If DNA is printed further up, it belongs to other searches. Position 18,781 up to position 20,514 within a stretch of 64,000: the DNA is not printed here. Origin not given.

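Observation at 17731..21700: Compact microcompartment operon whose only enzyme is an aldehyde dehydrogenase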

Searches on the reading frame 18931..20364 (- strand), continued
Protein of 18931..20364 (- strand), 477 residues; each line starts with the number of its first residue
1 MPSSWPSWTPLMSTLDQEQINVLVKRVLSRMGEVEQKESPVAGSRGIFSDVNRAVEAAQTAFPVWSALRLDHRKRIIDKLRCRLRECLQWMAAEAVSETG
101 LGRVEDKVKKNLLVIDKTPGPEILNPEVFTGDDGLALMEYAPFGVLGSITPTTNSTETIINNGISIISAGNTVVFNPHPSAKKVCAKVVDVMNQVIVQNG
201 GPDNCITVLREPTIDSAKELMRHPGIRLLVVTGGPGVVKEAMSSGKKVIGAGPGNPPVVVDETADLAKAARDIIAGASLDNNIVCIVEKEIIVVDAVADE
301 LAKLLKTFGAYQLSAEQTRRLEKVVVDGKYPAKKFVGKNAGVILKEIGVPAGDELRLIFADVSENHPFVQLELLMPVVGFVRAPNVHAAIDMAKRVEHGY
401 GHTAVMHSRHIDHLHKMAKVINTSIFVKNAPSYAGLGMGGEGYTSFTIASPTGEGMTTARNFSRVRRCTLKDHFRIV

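Call 41: search_protein_families(library=pfam, proteins=[L018:7363-7878:+, L018:7888-8673:+, L025:11389-12762:+, L025:13860-14672:+, L080:10809-11585:+, L028:12029-12802:+, L013:11932-12684:+, L015:7624-8313:+, L005:12653-12982:+, L007:12850-13188:+], max_evalue=0.001)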
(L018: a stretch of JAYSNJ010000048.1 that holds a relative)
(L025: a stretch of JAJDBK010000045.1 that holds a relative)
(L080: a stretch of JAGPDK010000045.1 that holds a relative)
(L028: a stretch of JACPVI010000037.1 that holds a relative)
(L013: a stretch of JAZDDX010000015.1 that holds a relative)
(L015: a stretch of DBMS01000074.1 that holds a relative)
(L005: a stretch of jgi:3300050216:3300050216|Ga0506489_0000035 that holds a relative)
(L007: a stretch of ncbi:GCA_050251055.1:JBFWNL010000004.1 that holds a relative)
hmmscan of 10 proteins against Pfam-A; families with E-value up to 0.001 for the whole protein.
L018:7363-7878:+ (171 aa): 1 family
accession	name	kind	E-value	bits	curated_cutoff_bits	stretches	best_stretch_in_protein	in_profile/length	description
PF02502.23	LacAB_rpiB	-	1.8e-50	170.9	24.7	1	30-167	1-138/138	Ribose/Galactose Isomerase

L018:7888-8673:+ (261 aa): 2 families
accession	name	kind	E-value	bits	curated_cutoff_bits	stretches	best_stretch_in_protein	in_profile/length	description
PF01791.15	DeoC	-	3.3e-16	60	23.8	1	46-252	4-226/229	DeoC/LacD family aldolase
PF04131.20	NanE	-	0.00025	20.8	27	1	157-246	80-172/192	Putative N-acetylmannosamine-6-phosphate epimerase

L025:11389-12762:+ (457 aa): 3 families
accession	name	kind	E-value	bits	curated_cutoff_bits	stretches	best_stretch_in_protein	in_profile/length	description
PF01512.22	Complex1_51K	-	2.4e-39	135.1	31.2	1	18-164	1-149/150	Nuo51 FMN-binding domain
PF13534.11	Fer4_17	-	1.2e-12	48.6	22.2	1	265-327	1-61/61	4Fe-4S dicluster domain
PF13375.12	RnfC_N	-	3.7e-10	40.2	25.6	1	392-450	28-85/101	RnfC Barrel sandwich hybrid domain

L025:13860-14672:+ (270 aa): 1 family
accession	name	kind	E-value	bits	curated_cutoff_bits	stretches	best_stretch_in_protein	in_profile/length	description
PF00596.27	Aldolase_II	-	2e-52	178.2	22.2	1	10-184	2-182/183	Class II Aldolase and Adducin N-terminal domain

L080:10809-11585:+ (258 aa): 1 family
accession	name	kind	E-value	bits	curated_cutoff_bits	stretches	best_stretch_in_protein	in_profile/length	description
PF00160.26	Pro_isomerase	-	1.8e-39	135.9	21.7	1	96-254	2-158/159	Cyclophilin type peptidyl-prolyl cis-trans isomerase/CLD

L028:12029-12802:+ (257 aa): 0 families

L013:11932-12684:+ (250 aa): 2 families
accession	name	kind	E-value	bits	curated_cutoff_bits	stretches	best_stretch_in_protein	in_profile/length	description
PF01694.28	Rhomboid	-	1.3e-26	93.9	22.6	1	67-205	2-140/143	Rhomboid domain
PF08551.15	DUF1751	-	1.1e-07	32.8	22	1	68-128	7-67/99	Eukaryotic integral membrane protein (DUF1751)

L015:7624-8313:+ (229 aa): 6 families
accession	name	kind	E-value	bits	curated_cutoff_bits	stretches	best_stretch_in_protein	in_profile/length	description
PF22741.1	PTP-NADK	-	1.9e-14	53.8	27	1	90-193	48-146/163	DSP-PTPase phosphatase fused to NAD+ Kinase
PF22785.1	Tc-R-P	-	1.7e-06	28.9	27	1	91-176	24-100/106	Polymorphic toxin system, DSP-PTPase phosphatase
PF22784.1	PTP-SAK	-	2e-06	28.3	27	1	126-180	54-112/153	Swiss Army Knife protein, DSP-PTPase phosphatase domain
PF03162.18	Y_phosphatase2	-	2.1e-06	27.9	27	1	68-185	12-120/165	Tyrosine phosphatase family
PF14566.11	PTPlike_phytase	-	0.00024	21.7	27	1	130-178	107-156/158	Inositol hexakisphosphate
PF00782.25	DSPc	-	0.00089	19.5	33.5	0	154-188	72-106/133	Dual specificity phosphatase, catalytic domain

L005:12653-12982:+ (109 aa): 0 families

L007:12850-13188:+ (112 aa): 2 families
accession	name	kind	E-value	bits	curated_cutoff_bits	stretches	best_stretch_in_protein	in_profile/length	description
PF06999.17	Suc_Fer-like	-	2.7e-05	24.8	34.9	1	71-105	147-186/191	Sucrase/ferredoxin-like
PF01257.25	2Fe-2S_thioredx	-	0.00012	22.4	24.8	1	29-96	75-143/145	Thioredoxin-like [2Fe-2S] ferredoxin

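Call 42: search_protein_families(library=pfam, proteins=[L078:9296-10072:-, L073:9268-10119:+, L023:7117-7902:-, L068:12671-13702:+, L031:2208-2648:+, L040:11513-12277:+, L051:8494-9138:+, L078:6950-7903:+, L027:11483-12061:+, L042:11446-12162:+], max_evalue=0.001)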
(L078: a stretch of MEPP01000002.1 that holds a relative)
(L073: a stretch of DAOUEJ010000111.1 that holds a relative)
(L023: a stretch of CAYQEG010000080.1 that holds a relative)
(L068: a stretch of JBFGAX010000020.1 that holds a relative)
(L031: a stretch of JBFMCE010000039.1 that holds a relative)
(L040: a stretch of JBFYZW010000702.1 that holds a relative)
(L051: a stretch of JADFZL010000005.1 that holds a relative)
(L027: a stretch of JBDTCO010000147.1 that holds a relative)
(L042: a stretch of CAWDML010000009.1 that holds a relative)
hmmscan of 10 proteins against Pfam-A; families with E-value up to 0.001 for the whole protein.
L078:9296-10072:- (258 aa): 0 families

L073:9268-10119:+ (283 aa): 0 families

L023:7117-7902:- (261 aa): 0 families

L068:12671-13702:+ (343 aa): 3 families
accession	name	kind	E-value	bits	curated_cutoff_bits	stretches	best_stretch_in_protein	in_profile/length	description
PF08240.17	ADH_N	-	1.6e-32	112.3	23.5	1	27-136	1-103/104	Alcohol dehydrogenase GroES-like domain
PF00107.32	ADH_zinc_N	-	5.6e-20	72.1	31.8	1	176-300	1-128/129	Zinc-binding dehydrogenase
PF13602.12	ADH_zinc_N_2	-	0.0002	22.7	27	1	222-318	16-115/134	Zinc-binding dehydrogenase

L031:2208-2648:+ (146 aa): 1 family
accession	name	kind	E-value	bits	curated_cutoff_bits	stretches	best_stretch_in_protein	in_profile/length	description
PF00672.30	HAMP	-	1e-07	32.6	25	1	90-140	1-51/53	HAMP domain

L040:11513-12277:+ (254 aa): 0 families

L051:8494-9138:+ (214 aa): 2 families
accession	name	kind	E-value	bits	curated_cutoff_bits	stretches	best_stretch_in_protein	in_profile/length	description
PF06130.18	PTAC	-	8.3e-80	267.1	25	1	31-205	2-176/176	Phosphate propanoyltransferase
PF01568.27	Molydop_binding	-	5.2e-06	26.9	26.8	0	146-170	31-55/110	Molydopterin dinucleotide binding domain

L078:6950-7903:+ (317 aa): 1 family
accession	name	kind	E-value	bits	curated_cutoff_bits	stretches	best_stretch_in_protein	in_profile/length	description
PF01791.15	DeoC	-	9.6e-14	52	23.8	1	102-300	5-217/229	DeoC/LacD family aldolase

L027:11483-12061:+ (192 aa): 1 family
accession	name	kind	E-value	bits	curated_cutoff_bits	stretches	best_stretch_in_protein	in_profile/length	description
PF00211.25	Guanylate_cyc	-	9.1e-07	29.1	21.9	1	10-147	8-142/183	Adenylate and Guanylate cyclase catalytic domain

L042:11446-12162:+ (238 aa): 0 families

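Call 43: find_homologous_proteins(query=L078:6950-7903:+, max_evalue=1e-10)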
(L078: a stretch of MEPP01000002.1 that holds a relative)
Query L078:6950-7903:+ (317 aa): 8000 proteins with E <= 1e-10 among 8000 candidates; the best 120 are listed.
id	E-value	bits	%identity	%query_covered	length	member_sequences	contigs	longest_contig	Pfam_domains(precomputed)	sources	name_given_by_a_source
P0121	4.2e-197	671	100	98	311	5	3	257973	PF01791.16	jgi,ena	-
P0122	1.8e-128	446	69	96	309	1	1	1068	PF01791.16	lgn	-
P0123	3.7e-127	442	69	96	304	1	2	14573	PF01791.16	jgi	jgi:deoxyribose-phosphate aldolase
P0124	1.5e-126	440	69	96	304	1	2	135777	PF01791.16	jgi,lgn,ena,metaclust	metaclust:\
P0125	2.5e-126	439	70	96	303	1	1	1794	PF01791.16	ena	-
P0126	1.0e-125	437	68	96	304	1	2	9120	PF01791.16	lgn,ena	-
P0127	1.7e-125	436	69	96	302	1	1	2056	PF01791.16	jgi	-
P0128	1.9e-125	436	66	98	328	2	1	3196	PF01791.16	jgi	jgi:deoxyribose-phosphate aldolase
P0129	2.2e-125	436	70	95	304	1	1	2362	PF01791.16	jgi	jgi:deoxyribose-phosphate aldolase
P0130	3.8e-125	435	68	95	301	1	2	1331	PF01791.16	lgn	-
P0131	4.2e-125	435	68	96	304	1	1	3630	PF01791.16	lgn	-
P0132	8.2e-125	434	71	96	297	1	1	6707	PF01791.16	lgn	-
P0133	1.1e-124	434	69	96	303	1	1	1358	PF01791.16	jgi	-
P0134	1.3e-124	433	69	96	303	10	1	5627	PF01791.16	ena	-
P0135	1.7e-124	433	69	96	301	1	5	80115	PF01791.16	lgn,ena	-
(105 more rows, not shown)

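Call 49: find_homologous_proteins(query=L078:8577-9350:+, max_evalue=1e-10)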
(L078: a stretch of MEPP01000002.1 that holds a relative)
Query L078:8577-9350:+ (257 aa): 1594 proteins with E <= 1e-10 among 2763 candidates; the best 120 are listed.
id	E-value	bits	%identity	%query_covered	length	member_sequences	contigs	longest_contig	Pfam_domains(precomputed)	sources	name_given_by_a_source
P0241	5.6e-163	558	100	100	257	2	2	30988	PF00596.28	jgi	-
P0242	1.2e-133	462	86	99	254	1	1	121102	PF00596.28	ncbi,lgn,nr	ncbi:MAG: class II aldolase/adducin family protein [Bdellovibrio sp.]|nr:class II aldolase/adducin f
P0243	1.2e-130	452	84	99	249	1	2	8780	PF00596.28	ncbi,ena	ncbi:MAG: class II aldolase/adducin family protein [Bdellovibrionota bacterium]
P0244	1.2e-126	439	80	99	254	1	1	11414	PF00596.28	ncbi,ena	-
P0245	1.2e-95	338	61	100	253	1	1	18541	PF00596.28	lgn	-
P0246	6.0e-94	332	62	100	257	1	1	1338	PF00596.28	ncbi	-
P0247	1.3e-93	331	60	98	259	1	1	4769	PF00596.28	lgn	-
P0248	9.8e-92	325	60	98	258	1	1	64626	PF00596.28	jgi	jgi:L-fuculose-phosphate aldolase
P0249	1.6e-91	324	59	99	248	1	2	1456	PF00596.28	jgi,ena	-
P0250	2.7e-91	323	58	98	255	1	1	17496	PF00596.28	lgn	-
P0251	3.0e-91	323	58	100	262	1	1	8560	PF00596.28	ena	-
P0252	1.7e-90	321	60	98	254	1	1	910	PF00596.28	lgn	-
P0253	7.0e-90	319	59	99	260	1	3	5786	PF00596.28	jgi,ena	-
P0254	1.5e-89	318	56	99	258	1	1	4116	PF00596.28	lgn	-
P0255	1.7e-89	318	58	98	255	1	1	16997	PF00596.28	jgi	jgi:L-fuculose-phosphate aldolase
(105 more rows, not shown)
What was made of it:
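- Tried and rejected: I searched the protein database with the DeoC and the class II aldolase of Bdellovibrionales GWA2_49_15 (calls 43, 49).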

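Call 57: find_encoding_contigs(protein=P0115, flank=10000, max_places=1)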
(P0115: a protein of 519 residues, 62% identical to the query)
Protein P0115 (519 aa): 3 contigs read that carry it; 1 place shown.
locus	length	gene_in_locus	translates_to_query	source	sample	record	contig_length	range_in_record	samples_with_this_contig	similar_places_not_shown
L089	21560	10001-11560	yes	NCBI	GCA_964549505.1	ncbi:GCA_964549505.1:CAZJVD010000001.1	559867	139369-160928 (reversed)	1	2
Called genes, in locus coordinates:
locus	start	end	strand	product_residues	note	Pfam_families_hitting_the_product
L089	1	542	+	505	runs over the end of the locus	PF00082:Peptidase_S8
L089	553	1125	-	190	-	-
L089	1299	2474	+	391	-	-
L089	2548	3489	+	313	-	-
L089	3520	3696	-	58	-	-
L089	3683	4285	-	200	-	PF06414:Zeta_toxin, PF13671:AAA_33 (faint)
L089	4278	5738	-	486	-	PF00282:Pyridoxal_deC, PF00266:Aminotran_5, PF01212:Beta_elim_lyase (weak)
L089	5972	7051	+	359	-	-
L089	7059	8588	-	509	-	PF00496:SBP_bac_5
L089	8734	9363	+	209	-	PF27545:CsoS1D_N, PF00936:BMC (weak)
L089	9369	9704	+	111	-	PF00936:BMC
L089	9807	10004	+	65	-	PF03319:EutN_CcmL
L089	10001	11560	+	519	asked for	PF00171:Aldedh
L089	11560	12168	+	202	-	PF00936:BMC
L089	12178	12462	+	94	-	PF03319:EutN_CcmL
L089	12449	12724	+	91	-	PF03319:EutN_CcmL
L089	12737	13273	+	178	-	-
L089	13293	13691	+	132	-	PF06935:DUF1284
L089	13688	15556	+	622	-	PF01464:SLT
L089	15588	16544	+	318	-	PF13793:Pribosyltran_N, PF00156:Pribosyltran, PF14572:Pribosyl_synth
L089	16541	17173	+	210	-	PF01195:Pept_tRNA_hydro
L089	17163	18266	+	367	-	PF01926:MMR_HSR1, PF02421:FeoB_N, PF06071:YchF-GTPase_C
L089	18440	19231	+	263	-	-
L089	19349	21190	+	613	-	-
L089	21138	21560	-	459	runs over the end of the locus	PF01134:GIDA, PF01266:DAO (faint)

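Call 58: find_encoding_contigs(protein=P0054, flank=10000, max_places=1)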
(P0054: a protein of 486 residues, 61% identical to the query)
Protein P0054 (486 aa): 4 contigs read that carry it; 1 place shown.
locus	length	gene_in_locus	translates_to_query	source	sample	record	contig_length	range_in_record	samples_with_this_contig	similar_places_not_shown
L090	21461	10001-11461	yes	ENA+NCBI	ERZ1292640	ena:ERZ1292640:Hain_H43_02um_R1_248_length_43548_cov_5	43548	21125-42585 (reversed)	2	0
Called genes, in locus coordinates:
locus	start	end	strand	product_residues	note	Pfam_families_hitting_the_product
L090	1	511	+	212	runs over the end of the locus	-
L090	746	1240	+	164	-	-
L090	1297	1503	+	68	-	PF01381:HTH_3, PF12844:HTH_19 (weak), PF13443:HTH_26, PF15943:YdaS_toxin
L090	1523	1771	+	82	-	-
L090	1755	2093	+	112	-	-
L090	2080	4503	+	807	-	PF06048:DUF927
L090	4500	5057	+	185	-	-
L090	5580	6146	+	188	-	PF00239:Resolvase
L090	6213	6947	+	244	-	-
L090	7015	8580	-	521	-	PF00496:SBP_bac_5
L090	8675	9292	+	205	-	PF27545:CsoS1D_N, PF00936:BMC (weak)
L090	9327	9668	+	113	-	PF00936:BMC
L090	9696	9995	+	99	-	PF03319:EutN_CcmL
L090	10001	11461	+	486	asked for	PF00171:Aldedh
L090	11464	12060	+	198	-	PF00936:BMC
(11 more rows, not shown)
